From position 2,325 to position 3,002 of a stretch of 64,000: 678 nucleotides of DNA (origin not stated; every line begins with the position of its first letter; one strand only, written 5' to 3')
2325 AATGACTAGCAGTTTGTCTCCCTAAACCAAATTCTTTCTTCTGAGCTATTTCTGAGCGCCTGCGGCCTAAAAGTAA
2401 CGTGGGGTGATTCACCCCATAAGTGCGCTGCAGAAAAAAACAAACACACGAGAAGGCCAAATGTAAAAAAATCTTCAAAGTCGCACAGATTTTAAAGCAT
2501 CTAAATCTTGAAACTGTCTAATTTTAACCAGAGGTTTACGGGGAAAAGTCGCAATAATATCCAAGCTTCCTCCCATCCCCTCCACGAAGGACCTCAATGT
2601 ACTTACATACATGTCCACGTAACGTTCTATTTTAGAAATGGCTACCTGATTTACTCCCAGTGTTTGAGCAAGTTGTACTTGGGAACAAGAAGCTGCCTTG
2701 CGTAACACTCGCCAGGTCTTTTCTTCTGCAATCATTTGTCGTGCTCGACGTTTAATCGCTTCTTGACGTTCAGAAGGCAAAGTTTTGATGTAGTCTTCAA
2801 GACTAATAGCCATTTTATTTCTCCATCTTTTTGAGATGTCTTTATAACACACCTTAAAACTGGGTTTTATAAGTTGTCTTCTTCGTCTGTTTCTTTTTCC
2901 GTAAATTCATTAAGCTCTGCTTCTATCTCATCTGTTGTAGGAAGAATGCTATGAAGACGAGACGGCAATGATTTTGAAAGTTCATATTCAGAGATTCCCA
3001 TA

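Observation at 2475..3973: DUF1016/YhcG-type PD-(D/E)xK nuclease in operon with an XRE/HigA-like HTH gene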

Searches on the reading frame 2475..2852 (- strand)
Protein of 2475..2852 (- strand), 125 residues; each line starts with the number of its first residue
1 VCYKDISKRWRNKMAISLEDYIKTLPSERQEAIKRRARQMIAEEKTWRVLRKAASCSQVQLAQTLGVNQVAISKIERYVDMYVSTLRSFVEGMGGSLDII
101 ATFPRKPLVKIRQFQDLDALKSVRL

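Call 3: search_protein_families(library=pfam, proteins=[window:2475-2852:-], max_evalue=0.01)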
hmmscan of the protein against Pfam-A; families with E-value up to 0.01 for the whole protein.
window:2475-2852:- (125 aa): 3 families
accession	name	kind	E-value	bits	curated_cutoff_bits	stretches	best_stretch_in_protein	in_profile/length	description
PF13744.12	HTH_37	-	5.3e-05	23.4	27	1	29-99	9-77/80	Helix-turn-helix domain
PF01381.28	HTH_3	-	6.2e-05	23.4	23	1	50-77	4-31/55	Helix-turn-helix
PF13560.12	HTH_31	-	0.0033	18.1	27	1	48-77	7-36/64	Helix-turn-helix domain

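Call 4: search_protein_families(library=ncbifam, proteins=[window:2475-2852:-], max_evalue=0.01)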
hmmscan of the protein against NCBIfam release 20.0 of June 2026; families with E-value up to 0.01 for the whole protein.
window:2475-2852:- (125 aa): 8 families
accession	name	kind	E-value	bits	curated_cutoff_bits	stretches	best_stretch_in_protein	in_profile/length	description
NF041951.1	phage_RstR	subfamily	0.00049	20.3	80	0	49-77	9-37/108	RstR family transcriptional repressor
TIGR02612.1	mob_myst_A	hypoth_equivalog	0.00062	19.7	122.6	1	42-97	24-83/150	mobile mystery protein A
TIGR02980.1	SigBFG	subfamily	0.00098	18.9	234.35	1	28-78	167-217/227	SigB/SigF/SigG family RNA polymerase sigma factor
TIGR03830.1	CxxCG_CxxCG_HTH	subfamily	0.00099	18.9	61.8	1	28-77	52-100/127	type II TA system antitoxin MqsA family protein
TIGR02885.1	spore_sigF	equivalog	0.0019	18.1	321.45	1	32-79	176-223/231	RNA polymerase sporulation sigma factor SigF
TIGR03070.1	couple_hipB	subfamily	0.0023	17.8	71.65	1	48-76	8-36/58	type II toxin-antitoxin system Y4mF family antitoxin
TIGR02937.1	sigma70-ECF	superfamily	0.004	16.8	42.9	1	11-77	104-155/165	sigma-70 family RNA polymerase sigma factor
NF004052.0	PRK05572.1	subfamily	0.004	16.7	311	1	32-79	195-242/252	SigF/SigG family RNA polymerase sporulation sigma factor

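Call 5: search_protein_families(library=padloc, proteins=[window:2475-2852:-], max_evalue=0.01)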
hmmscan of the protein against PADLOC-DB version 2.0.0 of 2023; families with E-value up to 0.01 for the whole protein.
window:2475-2852:- (125 aa): 1 family
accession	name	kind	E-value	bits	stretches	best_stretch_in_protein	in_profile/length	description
PDLC02926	HTH_VI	-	3e-05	22.2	1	45-77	4-36/92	-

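Call 8: find_homologous_proteins(query=window:2475-2813:-, max_evalue=0.001)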
Query window:2475-2813:- (112 aa): 12 proteins with E <= 0.001 among 16 candidates.
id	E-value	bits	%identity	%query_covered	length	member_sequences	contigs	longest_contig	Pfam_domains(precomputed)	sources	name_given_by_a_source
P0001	1.5e-63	229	100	100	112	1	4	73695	-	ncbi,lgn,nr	ncbi:MAG: hypothetical protein B7Y25_00050 [Alphaproteobacteria bacterium 16-39-46]|nr:MAG: hypothet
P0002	3.4e-50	186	85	98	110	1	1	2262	PF13744.13,PF01381.29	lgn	-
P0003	2.9e-47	177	85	94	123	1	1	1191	PF13744.13,PF01381.29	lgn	-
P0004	3.0e-47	177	82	98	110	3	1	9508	PF13744.13,PF01381.29,PF13560.13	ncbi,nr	ncbi:MAG: XRE family transcriptional regulator [Proteobacteria bacterium]|nr:XRE family transcriptio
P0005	4.6e-47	176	81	98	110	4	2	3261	PF13744.13,PF01381.29,PF13560.13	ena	-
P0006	4.9e-46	173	81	98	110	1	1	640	PF13744.13,PF01381.29,PF13560.13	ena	-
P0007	7.1e-38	147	70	94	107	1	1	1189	PF13744.13,PF01381.29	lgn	-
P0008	5.8e-36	140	67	97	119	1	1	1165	PF13744.13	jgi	jgi:DNA-binding XRE family transcriptional regulator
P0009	6.1e-36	140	67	95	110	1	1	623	PF13744.13,PF01381.29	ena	-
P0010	1.8e-26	110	60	93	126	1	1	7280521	PF13744.13,PF01381.29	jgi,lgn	jgi:transcriptional regulator with XRE-family HTH domain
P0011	9.1e-20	88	51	85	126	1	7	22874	PF13744.13,PF01381.29,PF13560.13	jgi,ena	jgi:transcriptional regulator with XRE-family HTH domain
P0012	1.8e-16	78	57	62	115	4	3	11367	PF13744.13,PF01381.29,PF13560.13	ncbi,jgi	ncbi:MAG: XRE family transcriptional regulator [Gemmatimonadales bacterium]|jgi:transcriptional regu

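Call 9: find_encoding_contigs(protein=P0004, flank=4000, max_places=4)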
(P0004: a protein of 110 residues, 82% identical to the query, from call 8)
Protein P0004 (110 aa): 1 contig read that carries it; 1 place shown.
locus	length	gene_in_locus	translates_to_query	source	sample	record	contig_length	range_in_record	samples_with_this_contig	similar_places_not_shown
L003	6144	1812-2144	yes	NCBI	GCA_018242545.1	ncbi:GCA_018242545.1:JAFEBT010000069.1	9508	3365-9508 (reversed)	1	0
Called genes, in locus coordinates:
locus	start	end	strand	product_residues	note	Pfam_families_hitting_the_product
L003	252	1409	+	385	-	PF13356:Arm-DNA-bind_3, PF14659:Phage_int_SAM_3 (weak), PF00589:Phage_integrase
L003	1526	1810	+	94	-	PF05973:Gp49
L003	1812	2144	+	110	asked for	PF13744:HTH_37, PF01381:HTH_3 (weak), PF13560:HTH_31 (faint)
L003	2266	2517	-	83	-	-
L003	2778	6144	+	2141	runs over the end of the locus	PF13516:LRR_6 (faint)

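Call 10: find_encoding_contigs(protein=P0010, flank=4000, max_places=4)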
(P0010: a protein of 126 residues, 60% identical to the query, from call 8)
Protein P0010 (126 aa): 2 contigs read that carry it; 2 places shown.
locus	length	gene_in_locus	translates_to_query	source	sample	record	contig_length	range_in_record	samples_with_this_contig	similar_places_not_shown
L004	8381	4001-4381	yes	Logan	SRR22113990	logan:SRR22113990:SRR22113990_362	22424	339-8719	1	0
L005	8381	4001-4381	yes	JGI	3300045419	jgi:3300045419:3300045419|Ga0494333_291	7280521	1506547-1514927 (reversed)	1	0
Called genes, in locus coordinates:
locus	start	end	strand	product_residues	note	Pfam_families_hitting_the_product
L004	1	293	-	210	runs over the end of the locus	?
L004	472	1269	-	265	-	PF00561:Abhydrolase_1, PF12697:Abhydrolase_6, PF12146:Hydrolase_4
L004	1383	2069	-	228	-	PF00364:Biotin_lipoyl, PF25997:BSH_YhbJ (weak)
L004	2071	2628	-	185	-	PF08207:EFP_N, PF01132:EFP, PF09285:Elong-fact-P_C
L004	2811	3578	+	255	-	PF02698:DUF218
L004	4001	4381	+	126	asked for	PF13744:HTH_37 (weak), PF01381:HTH_3 (weak)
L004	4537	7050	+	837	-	PF00082:Peptidase_S8, PF13620:CarboxypepD_reg (faint)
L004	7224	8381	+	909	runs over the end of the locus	PF00082:Peptidase_S8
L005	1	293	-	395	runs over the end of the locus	PF13742:tRNA_anti_2, PF01336:tRNA_anti-codon, PF02601:Exonuc_VII_L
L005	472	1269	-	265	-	PF00561:Abhydrolase_1, PF12697:Abhydrolase_6, PF12146:Hydrolase_4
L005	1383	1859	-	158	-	PF00364:Biotin_lipoyl, PF25997:BSH_YhbJ (weak)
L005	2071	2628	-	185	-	PF08207:EFP_N, PF01132:EFP, PF09285:Elong-fact-P_C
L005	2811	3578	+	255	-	PF02698:DUF218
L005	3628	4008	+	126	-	PF05973:Gp49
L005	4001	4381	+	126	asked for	PF13744:HTH_37 (weak), PF01381:HTH_3 (weak)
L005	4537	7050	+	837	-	PF00082:Peptidase_S8, PF13620:CarboxypepD_reg (faint)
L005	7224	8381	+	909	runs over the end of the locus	PF00082:Peptidase_S8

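Call 11: find_encoding_contigs(protein=P0011, flank=4000, max_places=6)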
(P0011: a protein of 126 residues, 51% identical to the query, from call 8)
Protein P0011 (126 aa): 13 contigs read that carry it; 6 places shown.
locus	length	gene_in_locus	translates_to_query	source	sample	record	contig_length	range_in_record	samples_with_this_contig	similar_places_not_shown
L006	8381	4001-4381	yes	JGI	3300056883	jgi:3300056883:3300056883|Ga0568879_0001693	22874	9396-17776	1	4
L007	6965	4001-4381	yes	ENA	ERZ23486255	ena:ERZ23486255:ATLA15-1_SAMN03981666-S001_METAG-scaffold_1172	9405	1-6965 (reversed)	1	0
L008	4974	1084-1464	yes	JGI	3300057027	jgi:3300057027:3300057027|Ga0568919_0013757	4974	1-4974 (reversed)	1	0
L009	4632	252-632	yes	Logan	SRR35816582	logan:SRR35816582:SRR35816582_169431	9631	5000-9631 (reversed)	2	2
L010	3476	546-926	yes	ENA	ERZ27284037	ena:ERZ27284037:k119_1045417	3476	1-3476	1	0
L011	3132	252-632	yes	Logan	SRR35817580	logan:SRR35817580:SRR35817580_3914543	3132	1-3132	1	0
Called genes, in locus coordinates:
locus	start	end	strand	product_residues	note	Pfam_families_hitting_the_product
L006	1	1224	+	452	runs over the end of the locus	PF05140:ResB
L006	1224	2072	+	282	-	PF01578:Cytochrom_C_asm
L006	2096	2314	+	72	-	PF02416:TatA_B_E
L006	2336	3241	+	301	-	PF00483:NTP_transferase, PF12804:NTP_transf_3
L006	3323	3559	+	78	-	-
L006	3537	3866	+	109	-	PF02452:PemK_toxin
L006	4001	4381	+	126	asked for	PF13744:HTH_37 (weak), PF13560:HTH_31 (weak), PF01381:HTH_3 (weak)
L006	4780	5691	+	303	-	PF07719:TPR_2 (faint), PF00515:TPR_1 (faint), PF13424:TPR_12, PF13374:TPR_10, PF24885:TPR_NPHP3, PF13424:TPR_12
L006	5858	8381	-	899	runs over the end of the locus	PF02739:5_3_exonuc_N, PF01367:5_3_exonuc, PF01612:DNA_pol_A_exo1, PF22619:DNA_polI_exo1, PF00476:DNA_pol_A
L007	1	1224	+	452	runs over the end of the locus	PF05140:ResB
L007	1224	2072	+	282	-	PF01578:Cytochrom_C_asm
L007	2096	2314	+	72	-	PF02416:TatA_B_E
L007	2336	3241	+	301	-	PF00483:NTP_transferase, PF12804:NTP_transf_3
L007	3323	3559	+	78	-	-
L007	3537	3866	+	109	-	PF02452:PemK_toxin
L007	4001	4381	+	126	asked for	PF13744:HTH_37 (weak), PF13560:HTH_31 (weak), PF01381:HTH_3 (weak)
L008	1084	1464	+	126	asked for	PF13744:HTH_37 (weak), PF13560:HTH_31 (weak), PF01381:HTH_3 (weak)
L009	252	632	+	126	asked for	PF13744:HTH_37 (weak), PF13560:HTH_31 (weak), PF01381:HTH_3 (weak)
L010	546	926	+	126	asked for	PF13744:HTH_37 (weak), PF13560:HTH_31 (weak), PF01381:HTH_3 (weak)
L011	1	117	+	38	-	?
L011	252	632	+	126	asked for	PF13744:HTH_37 (weak), PF13560:HTH_31 (weak), PF01381:HTH_3 (weak)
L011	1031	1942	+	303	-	PF07719:TPR_2 (faint), PF00515:TPR_1 (faint), PF13424:TPR_12, PF13374:TPR_10, PF24885:TPR_NPHP3, PF13424:TPR_12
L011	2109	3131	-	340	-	?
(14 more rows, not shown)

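Call 12: find_encoding_contigs(protein=P0012, flank=4000, max_places=4)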
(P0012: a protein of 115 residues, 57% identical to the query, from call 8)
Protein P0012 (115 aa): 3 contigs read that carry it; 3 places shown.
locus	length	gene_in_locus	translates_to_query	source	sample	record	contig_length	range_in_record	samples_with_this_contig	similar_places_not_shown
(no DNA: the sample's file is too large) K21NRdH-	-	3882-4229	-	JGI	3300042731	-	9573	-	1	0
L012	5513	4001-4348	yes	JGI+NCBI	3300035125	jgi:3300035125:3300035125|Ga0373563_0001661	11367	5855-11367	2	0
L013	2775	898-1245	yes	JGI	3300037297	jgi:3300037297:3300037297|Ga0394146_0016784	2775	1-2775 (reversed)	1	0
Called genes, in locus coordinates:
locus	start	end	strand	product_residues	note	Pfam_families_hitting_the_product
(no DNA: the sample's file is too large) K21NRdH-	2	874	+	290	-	?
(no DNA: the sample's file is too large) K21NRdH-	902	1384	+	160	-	PF04978:MST (weak), PF05163:DinB (faint), PF12867:DinB_2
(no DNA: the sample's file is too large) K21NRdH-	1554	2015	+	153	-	PF03190:Thioredox_DsbH, PF13899:Thioredoxin_7, PF13098:Thioredoxin_2 (weak)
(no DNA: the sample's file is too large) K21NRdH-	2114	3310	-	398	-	-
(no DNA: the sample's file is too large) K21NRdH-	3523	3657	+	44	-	-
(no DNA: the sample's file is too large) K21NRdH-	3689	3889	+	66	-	PF05973:Gp49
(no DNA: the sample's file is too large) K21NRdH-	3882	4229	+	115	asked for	PF13744:HTH_37, PF13560:HTH_31 (weak), PF01381:HTH_3 (weak)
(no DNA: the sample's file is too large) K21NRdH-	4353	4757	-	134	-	-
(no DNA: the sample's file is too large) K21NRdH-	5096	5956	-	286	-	PF08843:AbiEii (weak)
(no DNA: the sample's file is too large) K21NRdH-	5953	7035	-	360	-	-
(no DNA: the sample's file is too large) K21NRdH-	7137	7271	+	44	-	-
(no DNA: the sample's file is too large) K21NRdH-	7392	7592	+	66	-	PF05973:Gp49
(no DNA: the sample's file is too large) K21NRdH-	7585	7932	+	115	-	PF13744:HTH_37, PF13560:HTH_31 (weak), PF01381:HTH_3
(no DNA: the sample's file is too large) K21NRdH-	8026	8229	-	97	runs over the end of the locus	-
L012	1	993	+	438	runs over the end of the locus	-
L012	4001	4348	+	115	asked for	PF13744:HTH_37, PF13560:HTH_31 (weak), PF01381:HTH_3 (weak)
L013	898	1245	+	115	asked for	PF13744:HTH_37, PF13560:HTH_31 (weak), PF01381:HTH_3 (weak)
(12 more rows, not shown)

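Call 17: find_encoding_contigs(protein=P0005, flank=3000, max_places=4)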
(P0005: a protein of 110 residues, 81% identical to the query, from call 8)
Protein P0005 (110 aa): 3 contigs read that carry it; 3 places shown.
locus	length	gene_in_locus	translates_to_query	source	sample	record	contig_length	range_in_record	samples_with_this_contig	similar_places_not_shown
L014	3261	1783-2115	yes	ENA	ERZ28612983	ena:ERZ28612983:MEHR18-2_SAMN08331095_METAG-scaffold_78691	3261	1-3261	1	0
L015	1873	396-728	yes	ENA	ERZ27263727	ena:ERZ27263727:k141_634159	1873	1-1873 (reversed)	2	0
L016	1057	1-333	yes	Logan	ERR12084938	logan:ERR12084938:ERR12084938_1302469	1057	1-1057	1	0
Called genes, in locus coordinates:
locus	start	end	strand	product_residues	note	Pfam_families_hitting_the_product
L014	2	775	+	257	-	?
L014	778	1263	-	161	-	PF07883:Cupin_2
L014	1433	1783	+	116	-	PF05973:Gp49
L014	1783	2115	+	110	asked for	PF13744:HTH_37 (weak), PF01381:HTH_3 (weak), PF13560:HTH_31 (weak)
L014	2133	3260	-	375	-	?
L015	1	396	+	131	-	?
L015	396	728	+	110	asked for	PF13744:HTH_37 (weak), PF01381:HTH_3 (weak), PF13560:HTH_31 (weak)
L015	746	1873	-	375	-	?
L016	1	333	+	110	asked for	PF13744:HTH_37 (weak), PF01381:HTH_3 (weak), PF13560:HTH_31 (weak)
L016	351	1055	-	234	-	?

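Call 18: find_encoding_contigs(protein=P0002, flank=3000, max_places=4)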
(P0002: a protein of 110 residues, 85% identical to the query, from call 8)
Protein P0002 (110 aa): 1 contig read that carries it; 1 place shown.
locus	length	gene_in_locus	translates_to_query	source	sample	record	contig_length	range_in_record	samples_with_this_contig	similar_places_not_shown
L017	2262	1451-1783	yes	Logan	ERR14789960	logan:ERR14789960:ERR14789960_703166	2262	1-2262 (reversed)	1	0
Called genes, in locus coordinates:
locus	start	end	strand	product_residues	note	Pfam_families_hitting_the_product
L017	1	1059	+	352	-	?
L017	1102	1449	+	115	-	PF05973:Gp49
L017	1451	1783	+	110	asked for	PF13744:HTH_37 (weak), PF01381:HTH_3 (weak)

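Call 38: search_protein_families(library=pfam, alignment_id=A4, max_evalue=0.01)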
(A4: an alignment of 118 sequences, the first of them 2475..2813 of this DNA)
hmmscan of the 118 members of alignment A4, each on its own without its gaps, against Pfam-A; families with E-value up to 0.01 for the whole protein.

A. member 1, window:2475-2813:- (112 aa): 3 families
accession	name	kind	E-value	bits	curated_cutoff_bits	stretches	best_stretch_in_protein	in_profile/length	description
PF13744.12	HTH_37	-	4.2e-05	23.7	27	1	16-86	9-77/80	Helix-turn-helix domain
PF01381.28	HTH_3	-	6.7e-05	23.3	23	1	37-64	4-31/55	Helix-turn-helix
PF13560.12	HTH_31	-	0.0027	18.4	27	1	35-64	7-36/64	Helix-turn-helix domain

B. families by the number of members that match (of 118 scanned): 38 families (the first 25 are shown)
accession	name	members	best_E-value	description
PF17761.7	DUF1016_N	4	1.2e-28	DUF1016 N-terminal domain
PF01381.28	HTH_3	2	6.7e-05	Helix-turn-helix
PF12802.13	MarR_2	2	0.00072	MarR family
PF14328.11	DUF4385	1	7.8e-50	Domain of unknown function (DUF4385)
PF12120.14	Arr-ms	1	2.3e-47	Rifampin ADP-ribosyl transferase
PF00216.26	Bac_DNA_binding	1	1.7e-32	Bacterial DNA-binding protein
PF02637.23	GatB_Yqey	1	3.2e-32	GatB domain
PF25212.1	HVO_A0114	1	4e-19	HVO_A0114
PF13673.13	Acetyltransf_10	1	1.4e-17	Acetyltransferase (GNAT) domain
PF20467.3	MmeI_C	1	8e-17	MmeI, C-terminal domain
PF00071.28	Ras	1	1.5e-15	Ras family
PF06412.16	TraD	1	2.5e-14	Conjugal transfer protein TraD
PF07927.17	HicA_toxin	1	3.7e-13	HicA toxin of bacterial toxin-antitoxin,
PF00583.31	Acetyltransf_1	1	4.9e-12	Acetyltransferase (GNAT) family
PF13508.13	Acetyltransf_7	1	1.9e-11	Acetyltransferase (GNAT) domain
PF13744.12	HTH_37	1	4.2e-05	Helix-turn-helix domain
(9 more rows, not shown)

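Call 41: search_solved_structures(query=window:2475-2813:-, max_evalue=1, show_alignments=1)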
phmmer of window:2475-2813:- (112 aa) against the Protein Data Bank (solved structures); distinct sequences matched with E-value up to 1: 5.
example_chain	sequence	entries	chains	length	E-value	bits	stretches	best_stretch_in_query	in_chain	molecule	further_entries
7ewc_A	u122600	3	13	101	2.3e-07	34.2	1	1-88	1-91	Putative antitoxin HigA2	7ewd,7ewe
6lty_A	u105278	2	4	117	0.00055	23.4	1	21-93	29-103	Putative antitoxin HigA3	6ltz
4pu3_D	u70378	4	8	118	0.017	18.7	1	37-87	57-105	Toxin-antitoxin system antidote transcriptional repressor Xre family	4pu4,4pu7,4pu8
2ef8_A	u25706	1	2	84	0.042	17.4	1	36-66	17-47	Putative transcription factor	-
8jzt_A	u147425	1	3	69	0.13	15.8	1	15-62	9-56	RNA polymerase sigma factor SigF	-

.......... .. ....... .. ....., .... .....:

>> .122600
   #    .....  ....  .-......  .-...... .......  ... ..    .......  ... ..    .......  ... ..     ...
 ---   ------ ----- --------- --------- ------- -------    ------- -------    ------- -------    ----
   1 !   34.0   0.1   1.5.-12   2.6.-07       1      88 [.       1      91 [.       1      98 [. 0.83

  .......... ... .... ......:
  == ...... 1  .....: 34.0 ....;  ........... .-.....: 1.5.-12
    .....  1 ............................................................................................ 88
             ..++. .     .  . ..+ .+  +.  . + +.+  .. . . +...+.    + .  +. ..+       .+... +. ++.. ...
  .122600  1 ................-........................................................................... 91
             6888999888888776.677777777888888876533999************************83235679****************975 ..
